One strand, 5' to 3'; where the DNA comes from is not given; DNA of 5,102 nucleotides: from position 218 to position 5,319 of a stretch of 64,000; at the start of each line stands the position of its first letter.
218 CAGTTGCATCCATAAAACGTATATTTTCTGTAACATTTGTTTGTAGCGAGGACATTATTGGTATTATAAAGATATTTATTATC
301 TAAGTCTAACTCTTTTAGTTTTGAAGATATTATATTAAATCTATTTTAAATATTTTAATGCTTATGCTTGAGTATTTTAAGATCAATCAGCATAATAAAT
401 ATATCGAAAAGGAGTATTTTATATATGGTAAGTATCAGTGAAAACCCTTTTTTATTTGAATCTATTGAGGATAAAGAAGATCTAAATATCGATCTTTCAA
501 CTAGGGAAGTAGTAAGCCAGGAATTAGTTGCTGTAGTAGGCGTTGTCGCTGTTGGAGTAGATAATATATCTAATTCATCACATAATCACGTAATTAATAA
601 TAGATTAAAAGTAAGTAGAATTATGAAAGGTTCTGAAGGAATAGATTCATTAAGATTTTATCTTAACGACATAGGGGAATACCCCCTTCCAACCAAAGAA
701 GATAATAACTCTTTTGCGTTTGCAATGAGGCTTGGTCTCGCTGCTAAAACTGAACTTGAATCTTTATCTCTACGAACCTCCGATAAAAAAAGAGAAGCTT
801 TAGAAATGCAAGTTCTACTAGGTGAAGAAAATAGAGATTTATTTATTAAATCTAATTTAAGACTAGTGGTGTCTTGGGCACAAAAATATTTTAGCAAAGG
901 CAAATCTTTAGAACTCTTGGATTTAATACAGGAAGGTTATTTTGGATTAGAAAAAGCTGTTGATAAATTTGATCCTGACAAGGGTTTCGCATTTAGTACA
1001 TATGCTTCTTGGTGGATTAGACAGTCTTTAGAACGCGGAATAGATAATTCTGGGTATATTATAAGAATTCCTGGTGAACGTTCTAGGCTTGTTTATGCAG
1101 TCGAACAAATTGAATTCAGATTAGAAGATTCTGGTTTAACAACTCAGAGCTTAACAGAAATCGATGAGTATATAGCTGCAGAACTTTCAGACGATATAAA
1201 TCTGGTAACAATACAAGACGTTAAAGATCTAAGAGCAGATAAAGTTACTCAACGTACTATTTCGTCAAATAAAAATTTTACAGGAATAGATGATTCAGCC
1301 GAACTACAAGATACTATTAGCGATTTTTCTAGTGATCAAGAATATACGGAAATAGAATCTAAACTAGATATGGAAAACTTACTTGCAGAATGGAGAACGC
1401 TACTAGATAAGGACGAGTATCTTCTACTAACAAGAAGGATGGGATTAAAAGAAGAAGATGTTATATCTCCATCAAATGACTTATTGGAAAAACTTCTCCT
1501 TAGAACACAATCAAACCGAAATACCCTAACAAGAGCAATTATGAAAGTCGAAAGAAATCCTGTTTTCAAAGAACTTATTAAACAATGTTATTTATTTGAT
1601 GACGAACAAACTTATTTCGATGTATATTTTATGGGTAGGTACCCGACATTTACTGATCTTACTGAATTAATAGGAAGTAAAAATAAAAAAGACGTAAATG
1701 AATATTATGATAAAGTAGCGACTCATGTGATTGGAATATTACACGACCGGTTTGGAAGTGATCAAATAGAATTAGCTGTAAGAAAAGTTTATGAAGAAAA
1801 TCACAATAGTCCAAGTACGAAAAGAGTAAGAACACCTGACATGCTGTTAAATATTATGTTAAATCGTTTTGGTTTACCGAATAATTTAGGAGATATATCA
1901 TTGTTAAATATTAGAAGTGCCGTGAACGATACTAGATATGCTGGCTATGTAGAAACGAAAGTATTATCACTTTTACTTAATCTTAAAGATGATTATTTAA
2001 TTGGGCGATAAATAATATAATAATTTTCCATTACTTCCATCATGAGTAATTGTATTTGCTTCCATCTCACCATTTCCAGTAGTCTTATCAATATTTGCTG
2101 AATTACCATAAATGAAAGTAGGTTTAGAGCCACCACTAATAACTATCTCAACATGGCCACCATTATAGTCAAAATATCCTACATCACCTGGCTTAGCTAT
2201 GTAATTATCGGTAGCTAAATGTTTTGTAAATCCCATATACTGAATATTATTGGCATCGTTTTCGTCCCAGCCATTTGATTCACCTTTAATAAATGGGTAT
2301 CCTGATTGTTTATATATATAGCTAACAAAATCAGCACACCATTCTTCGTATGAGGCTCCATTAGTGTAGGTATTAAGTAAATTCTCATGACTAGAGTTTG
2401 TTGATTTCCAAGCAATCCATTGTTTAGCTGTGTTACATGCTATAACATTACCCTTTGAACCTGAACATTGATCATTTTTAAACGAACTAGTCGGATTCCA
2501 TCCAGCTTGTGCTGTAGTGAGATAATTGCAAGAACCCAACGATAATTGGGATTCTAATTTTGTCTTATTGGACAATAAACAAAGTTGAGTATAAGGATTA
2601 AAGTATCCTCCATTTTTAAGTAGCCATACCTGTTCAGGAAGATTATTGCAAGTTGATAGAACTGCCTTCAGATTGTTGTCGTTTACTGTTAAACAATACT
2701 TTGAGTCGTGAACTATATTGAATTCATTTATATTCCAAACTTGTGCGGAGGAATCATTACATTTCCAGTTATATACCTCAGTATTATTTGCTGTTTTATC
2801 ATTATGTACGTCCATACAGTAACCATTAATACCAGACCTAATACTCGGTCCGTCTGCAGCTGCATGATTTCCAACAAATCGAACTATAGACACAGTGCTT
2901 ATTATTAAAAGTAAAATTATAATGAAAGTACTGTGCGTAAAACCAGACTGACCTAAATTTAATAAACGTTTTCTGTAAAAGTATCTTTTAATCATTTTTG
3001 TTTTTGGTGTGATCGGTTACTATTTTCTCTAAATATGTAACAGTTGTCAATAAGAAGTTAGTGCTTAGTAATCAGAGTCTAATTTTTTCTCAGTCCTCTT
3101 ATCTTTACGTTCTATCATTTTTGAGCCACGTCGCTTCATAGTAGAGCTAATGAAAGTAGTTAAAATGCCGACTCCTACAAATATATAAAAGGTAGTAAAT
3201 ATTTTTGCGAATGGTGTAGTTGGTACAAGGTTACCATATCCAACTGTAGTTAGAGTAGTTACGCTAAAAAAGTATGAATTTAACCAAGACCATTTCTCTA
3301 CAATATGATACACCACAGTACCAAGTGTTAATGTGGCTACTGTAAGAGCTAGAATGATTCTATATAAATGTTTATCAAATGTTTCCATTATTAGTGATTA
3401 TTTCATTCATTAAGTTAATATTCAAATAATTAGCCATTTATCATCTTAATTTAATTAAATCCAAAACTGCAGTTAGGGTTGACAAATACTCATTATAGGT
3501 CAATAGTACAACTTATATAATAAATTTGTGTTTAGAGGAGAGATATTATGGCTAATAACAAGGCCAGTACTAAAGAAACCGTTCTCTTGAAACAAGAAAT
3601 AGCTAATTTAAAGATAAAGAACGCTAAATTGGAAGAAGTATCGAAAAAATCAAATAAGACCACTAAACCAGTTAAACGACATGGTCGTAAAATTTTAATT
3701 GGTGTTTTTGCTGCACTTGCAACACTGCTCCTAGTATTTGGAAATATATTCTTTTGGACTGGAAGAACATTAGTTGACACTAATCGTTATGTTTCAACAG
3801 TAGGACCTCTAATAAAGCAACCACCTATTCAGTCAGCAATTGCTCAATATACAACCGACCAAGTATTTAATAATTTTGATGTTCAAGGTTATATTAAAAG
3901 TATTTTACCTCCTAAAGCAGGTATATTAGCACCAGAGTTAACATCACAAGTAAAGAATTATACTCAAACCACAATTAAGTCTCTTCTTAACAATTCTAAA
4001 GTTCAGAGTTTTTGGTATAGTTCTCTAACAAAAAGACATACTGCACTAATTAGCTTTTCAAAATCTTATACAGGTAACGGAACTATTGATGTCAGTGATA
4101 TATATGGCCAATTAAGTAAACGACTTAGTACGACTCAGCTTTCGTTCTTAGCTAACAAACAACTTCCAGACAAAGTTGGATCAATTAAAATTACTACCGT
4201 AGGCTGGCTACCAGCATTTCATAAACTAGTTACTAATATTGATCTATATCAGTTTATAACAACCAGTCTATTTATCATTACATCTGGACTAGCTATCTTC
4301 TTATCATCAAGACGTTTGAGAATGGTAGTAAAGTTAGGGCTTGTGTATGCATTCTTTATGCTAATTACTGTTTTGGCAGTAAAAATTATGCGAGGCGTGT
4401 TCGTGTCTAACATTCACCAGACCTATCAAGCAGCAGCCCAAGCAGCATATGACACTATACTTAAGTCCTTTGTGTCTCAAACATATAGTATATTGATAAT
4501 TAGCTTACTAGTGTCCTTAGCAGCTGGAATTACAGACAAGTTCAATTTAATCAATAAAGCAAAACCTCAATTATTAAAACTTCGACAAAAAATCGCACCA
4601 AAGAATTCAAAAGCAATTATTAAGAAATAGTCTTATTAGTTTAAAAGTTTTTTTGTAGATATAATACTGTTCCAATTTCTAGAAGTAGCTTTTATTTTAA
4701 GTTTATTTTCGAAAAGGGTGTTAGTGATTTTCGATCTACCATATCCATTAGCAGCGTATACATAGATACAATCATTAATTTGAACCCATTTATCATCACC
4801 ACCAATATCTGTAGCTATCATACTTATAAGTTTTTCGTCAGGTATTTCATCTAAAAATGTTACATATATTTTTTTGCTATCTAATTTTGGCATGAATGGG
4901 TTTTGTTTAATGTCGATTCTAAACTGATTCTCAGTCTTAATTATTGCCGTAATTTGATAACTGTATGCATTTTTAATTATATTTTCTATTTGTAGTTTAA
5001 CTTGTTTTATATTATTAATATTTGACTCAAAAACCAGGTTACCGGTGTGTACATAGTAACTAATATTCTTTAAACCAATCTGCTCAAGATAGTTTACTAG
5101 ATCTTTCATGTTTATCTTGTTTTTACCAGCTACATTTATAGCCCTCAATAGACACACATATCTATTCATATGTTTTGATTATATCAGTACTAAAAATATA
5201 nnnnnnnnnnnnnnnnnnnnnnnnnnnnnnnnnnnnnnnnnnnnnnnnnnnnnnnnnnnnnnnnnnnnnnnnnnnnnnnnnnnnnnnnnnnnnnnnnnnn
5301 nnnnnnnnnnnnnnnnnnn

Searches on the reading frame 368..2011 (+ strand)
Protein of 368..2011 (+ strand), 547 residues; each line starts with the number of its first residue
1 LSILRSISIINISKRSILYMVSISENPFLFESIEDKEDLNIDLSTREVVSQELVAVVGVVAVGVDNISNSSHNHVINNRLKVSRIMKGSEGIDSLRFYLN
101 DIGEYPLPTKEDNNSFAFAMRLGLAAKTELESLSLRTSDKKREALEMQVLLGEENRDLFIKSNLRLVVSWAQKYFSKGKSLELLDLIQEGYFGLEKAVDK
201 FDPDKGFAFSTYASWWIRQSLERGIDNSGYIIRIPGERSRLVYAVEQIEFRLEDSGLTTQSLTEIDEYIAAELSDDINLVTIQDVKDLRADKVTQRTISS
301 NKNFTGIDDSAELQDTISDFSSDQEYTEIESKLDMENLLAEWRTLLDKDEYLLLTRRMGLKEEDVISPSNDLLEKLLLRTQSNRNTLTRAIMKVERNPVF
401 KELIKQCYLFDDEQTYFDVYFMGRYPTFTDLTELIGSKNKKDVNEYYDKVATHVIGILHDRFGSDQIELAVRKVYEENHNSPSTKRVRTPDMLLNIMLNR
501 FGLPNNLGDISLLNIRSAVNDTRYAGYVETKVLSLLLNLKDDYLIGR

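Call 14: search_protein_families(library=pfam, proteins=[window:368-2011:+], max_evalue=0.001)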
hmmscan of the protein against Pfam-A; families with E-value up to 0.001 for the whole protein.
window:368-2011:+ (547 aa): 2 families
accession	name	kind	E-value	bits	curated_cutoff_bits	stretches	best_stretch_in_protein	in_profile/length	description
PF04542.20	Sigma70_r2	-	2e-17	63.2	24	1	160-221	2-61/71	Sigma-70 region 2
PF00140.25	Sigma70_r1_2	-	0.00016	22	22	1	93-111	1-19/34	Sigma-70 factor, region 1.2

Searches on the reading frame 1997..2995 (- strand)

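Call 14: search_protein_families(library=pfam, proteins=[window:1997-2995:-], max_evalue=0.001)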
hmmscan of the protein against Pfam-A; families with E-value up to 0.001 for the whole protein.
window:1997-2995:- (332 aa): 3 families
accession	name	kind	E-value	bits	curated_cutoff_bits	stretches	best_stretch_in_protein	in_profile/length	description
PF00652.28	Ricin_B_lectin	-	2.3e-13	50.9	29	1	52-163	5-124/126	Ricin-type beta-trefoil lectin domain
PF05257.22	CHAP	-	4.5e-08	33.9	26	1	215-292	5-75/81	CHAP domain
PF14200.12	RicinB_lectin_2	-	2.1e-05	25.5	25.6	1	51-106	16-77/89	Ricin-type beta-trefoil lectin domain-like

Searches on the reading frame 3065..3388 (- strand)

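Call 14: search_protein_families(library=pfam, proteins=[window:3065-3388:-], max_evalue=0.001)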
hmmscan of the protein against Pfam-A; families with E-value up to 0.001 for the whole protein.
window:3065-3388:- (107 aa): 2 families
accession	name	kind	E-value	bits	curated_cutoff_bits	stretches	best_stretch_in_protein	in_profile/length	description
PF07885.22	Ion_trans_2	-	2.8e-20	72.4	22.5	1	15-84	2-74/79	Ion channel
PF00520.37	Ion_trans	-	3.7e-05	23.5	25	1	36-80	175-226/241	Ion transport protein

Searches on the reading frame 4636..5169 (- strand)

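Call 14: search_protein_families(library=pfam, proteins=[window:4636-5169:-], max_evalue=0.001)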
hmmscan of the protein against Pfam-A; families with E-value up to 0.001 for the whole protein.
window:4636-5169:- (177 aa): 1 family
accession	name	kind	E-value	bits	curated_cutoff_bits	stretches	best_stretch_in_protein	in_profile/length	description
PF08002.16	DUF1697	-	1.1e-31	110.5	24.4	1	1-136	1-137/137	Protein of unknown function (DUF1697)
